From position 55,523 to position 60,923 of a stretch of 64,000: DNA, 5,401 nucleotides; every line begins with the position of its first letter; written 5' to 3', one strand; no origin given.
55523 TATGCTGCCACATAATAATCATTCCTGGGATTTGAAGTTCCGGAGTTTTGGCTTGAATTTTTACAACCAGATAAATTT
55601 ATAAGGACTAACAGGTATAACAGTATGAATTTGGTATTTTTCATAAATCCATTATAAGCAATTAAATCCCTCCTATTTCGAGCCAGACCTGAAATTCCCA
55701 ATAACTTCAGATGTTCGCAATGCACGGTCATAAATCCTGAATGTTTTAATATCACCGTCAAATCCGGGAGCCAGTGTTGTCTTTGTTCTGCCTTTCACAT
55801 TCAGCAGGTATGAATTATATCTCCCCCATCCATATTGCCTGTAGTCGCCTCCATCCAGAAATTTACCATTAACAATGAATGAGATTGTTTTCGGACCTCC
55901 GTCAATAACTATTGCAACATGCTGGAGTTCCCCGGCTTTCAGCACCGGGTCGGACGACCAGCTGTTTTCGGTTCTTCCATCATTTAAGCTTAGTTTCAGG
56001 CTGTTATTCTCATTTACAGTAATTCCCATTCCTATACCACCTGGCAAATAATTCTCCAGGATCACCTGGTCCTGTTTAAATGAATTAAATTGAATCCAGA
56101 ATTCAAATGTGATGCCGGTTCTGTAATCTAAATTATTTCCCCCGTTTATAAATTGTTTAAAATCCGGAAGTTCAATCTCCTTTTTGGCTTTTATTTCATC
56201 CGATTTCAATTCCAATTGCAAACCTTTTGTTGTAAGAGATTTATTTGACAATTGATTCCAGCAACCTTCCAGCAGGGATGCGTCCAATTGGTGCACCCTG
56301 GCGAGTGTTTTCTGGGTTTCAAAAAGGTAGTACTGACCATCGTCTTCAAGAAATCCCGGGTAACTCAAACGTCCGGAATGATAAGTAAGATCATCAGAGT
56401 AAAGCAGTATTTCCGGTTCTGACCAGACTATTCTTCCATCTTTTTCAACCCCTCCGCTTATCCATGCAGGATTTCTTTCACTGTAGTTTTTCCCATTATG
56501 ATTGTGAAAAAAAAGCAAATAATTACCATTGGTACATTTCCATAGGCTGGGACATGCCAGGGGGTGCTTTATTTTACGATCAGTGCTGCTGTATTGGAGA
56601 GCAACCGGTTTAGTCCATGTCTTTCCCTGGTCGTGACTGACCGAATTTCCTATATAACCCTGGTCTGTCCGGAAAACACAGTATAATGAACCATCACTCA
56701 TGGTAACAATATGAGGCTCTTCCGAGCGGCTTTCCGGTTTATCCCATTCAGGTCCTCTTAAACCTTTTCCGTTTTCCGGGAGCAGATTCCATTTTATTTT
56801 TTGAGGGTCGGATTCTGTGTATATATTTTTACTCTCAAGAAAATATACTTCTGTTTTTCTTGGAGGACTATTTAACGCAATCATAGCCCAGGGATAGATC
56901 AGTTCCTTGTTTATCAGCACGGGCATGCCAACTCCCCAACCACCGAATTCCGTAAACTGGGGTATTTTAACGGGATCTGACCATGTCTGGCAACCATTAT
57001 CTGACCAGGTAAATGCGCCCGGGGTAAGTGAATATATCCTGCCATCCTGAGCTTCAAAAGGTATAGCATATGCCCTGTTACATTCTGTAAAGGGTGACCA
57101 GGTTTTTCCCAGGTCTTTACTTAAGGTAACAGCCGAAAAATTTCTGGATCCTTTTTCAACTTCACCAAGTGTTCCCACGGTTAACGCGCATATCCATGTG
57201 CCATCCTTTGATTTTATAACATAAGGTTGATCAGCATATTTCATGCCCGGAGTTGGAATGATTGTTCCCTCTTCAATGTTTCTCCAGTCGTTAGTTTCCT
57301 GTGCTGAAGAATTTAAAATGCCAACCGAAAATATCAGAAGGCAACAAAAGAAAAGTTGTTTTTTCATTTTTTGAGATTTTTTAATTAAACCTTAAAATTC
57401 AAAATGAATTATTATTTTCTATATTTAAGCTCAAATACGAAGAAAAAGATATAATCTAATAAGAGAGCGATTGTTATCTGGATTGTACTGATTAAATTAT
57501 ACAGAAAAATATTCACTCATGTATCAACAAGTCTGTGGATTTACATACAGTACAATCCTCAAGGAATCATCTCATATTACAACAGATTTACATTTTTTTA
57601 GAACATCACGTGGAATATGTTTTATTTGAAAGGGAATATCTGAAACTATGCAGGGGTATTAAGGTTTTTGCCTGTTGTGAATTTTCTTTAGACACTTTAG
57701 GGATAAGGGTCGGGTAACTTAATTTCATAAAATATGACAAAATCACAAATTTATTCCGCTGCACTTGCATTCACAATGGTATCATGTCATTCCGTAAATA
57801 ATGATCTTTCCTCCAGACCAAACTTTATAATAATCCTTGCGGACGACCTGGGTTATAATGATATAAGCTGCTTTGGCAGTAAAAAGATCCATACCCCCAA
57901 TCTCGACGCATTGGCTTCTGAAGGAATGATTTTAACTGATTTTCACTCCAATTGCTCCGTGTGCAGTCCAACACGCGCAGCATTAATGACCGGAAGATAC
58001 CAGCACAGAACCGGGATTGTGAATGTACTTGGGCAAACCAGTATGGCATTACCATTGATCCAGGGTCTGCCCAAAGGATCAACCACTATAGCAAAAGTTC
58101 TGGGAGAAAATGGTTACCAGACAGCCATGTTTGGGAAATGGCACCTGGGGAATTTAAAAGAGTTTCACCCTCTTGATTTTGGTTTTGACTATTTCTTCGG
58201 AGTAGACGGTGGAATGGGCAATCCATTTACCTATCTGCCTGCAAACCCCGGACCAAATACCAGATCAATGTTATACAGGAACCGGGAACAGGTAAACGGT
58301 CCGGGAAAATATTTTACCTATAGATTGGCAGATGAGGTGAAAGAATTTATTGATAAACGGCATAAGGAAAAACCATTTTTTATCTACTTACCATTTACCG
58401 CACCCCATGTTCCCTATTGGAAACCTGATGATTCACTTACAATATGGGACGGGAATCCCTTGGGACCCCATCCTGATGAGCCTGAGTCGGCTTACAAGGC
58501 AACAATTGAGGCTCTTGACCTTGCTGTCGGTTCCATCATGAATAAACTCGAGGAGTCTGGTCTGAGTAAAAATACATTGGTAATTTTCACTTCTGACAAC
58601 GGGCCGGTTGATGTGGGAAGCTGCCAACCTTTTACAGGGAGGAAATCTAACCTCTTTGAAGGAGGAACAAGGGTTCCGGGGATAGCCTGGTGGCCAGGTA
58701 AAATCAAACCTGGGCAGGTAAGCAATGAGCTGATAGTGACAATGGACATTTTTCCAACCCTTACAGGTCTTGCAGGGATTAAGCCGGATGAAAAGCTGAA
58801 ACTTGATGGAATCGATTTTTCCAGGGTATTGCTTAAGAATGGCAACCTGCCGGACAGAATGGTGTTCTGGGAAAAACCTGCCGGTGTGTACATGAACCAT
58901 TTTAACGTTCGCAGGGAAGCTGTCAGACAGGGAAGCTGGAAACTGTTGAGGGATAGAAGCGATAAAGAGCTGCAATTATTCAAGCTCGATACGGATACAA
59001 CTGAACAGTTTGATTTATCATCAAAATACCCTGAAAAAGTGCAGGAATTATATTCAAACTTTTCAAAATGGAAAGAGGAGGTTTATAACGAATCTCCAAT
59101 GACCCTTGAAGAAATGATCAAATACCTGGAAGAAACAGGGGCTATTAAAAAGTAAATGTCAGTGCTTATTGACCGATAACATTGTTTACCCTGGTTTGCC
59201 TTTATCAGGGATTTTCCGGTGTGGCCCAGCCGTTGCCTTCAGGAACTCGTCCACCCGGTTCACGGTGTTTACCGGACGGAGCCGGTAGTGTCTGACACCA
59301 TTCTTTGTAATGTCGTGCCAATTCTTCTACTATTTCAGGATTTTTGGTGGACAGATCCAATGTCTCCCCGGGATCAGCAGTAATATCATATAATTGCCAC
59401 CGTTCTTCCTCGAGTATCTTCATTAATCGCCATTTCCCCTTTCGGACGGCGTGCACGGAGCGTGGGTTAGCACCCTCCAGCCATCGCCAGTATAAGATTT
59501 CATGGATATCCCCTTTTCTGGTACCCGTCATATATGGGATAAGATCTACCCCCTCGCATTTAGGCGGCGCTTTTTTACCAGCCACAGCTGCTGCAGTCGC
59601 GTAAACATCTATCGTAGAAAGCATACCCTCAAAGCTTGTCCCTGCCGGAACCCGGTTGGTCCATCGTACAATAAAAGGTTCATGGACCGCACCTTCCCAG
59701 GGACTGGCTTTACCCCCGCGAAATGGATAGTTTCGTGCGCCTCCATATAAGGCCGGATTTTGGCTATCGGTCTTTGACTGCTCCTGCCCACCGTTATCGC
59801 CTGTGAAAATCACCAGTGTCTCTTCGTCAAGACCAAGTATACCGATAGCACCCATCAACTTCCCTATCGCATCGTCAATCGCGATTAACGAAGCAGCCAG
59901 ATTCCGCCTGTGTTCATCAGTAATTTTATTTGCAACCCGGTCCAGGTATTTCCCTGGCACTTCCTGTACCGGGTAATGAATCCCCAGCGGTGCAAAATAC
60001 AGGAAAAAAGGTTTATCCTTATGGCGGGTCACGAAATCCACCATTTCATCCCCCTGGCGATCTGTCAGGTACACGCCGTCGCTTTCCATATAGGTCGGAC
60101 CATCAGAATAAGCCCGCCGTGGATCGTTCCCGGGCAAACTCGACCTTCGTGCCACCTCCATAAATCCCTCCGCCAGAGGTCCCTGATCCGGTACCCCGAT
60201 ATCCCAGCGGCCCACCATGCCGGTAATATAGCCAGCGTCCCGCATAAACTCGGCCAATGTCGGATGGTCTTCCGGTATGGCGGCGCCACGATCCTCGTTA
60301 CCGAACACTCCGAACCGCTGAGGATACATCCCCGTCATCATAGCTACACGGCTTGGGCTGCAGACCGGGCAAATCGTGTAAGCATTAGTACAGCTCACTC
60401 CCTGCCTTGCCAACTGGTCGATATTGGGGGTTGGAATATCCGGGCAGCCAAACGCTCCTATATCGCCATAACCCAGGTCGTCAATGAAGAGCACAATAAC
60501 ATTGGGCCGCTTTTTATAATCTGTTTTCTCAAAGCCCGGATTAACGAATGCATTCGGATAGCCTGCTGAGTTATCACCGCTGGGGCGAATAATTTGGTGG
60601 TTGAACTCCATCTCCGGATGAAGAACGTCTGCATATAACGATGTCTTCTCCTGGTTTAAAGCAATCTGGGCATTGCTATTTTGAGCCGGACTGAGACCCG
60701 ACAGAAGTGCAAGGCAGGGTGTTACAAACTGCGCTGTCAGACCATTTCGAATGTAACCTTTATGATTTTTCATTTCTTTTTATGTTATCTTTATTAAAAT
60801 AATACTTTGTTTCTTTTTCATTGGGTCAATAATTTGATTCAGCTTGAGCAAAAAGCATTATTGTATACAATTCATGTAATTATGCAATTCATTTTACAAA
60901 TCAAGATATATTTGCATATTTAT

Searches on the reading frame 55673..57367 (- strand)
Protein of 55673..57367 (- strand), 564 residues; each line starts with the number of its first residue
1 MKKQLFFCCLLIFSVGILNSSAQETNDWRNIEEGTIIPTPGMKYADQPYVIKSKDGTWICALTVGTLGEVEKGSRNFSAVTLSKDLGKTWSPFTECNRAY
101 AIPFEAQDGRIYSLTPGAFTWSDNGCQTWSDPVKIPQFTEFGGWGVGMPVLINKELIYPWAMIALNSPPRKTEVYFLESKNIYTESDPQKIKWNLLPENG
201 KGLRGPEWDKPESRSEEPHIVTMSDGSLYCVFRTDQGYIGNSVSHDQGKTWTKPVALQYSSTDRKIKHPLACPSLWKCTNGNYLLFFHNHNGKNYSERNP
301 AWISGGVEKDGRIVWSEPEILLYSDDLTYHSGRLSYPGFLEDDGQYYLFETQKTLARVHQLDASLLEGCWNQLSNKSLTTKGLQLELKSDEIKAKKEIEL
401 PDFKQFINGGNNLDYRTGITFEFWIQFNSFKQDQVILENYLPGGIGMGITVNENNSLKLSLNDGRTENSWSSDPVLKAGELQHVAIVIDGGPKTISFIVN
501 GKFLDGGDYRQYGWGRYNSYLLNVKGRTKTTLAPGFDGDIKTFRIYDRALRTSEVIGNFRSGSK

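Call 11: search_protein_families(library=pfam, proteins=[window:55673-57367:-], max_evalue=0.0001)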
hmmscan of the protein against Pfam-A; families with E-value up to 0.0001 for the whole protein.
window:55673-57367:- (564 aa): 2 families
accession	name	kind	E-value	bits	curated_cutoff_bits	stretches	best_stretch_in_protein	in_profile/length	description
PF13385.13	Laminin_G_3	-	2e-18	67.4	27.6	1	411-555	12-150/151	Concanavalin A-like lectin/glucanases superfamily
PF13088.12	BNR_2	-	2e-14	54.1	31.4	1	120-345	85-274/277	BNR repeat-like domain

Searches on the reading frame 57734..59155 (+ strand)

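Call 11: search_protein_families(library=pfam, proteins=[window:57734-59155:+], max_evalue=0.0001)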
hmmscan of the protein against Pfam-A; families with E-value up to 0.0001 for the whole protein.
window:57734-59155:+ (473 aa): 3 families
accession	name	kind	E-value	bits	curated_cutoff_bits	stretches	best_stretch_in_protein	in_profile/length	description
PF00884.28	Sulfatase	-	1.4e-66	225.3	25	1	29-349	1-301/301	Sulfatase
PF01663.27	Phosphodiest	-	3.7e-10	40.4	23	0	241-294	175-224/342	Type I phosphodiesterase / nucleotide pyrophosphatase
PF16347.10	SGSH_C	-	1.9e-08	35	29.3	1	306-430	10-133/154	N-sulphoglucosamine sulphohydrolase, C-terminal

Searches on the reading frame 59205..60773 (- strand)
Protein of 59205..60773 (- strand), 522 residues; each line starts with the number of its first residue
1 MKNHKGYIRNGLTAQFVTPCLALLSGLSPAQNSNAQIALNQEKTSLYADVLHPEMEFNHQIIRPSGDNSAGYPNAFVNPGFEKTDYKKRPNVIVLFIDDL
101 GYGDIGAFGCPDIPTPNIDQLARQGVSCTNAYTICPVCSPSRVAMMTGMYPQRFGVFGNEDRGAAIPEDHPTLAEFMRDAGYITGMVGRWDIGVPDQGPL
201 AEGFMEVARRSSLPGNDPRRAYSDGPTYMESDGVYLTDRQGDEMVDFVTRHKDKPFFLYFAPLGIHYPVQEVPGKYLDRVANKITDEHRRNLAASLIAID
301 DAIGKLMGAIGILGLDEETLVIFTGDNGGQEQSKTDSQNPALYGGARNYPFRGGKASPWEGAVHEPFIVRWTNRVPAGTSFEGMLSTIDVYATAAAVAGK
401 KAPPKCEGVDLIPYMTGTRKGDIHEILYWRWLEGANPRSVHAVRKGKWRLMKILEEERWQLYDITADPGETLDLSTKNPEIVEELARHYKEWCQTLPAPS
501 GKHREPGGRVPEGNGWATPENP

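Call 11: search_protein_families(library=pfam, proteins=[window:59205-60773:-], max_evalue=0.0001)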
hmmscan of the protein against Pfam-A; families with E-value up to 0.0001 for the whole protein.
window:59205-60773:- (522 aa): 3 families
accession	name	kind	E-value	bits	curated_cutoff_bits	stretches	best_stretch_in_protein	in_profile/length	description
PF00884.28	Sulfatase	-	1.6e-49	169.3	25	1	90-399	1-300/301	Sulfatase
PF16347.10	SGSH_C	-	2.4e-14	54.2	29.3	1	359-485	12-144/154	N-sulphoglucosamine sulphohydrolase, C-terminal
PF01663.27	Phosphodiest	-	2.9e-11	44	23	1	92-161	1-67/342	Type I phosphodiesterase / nucleotide pyrophosphatase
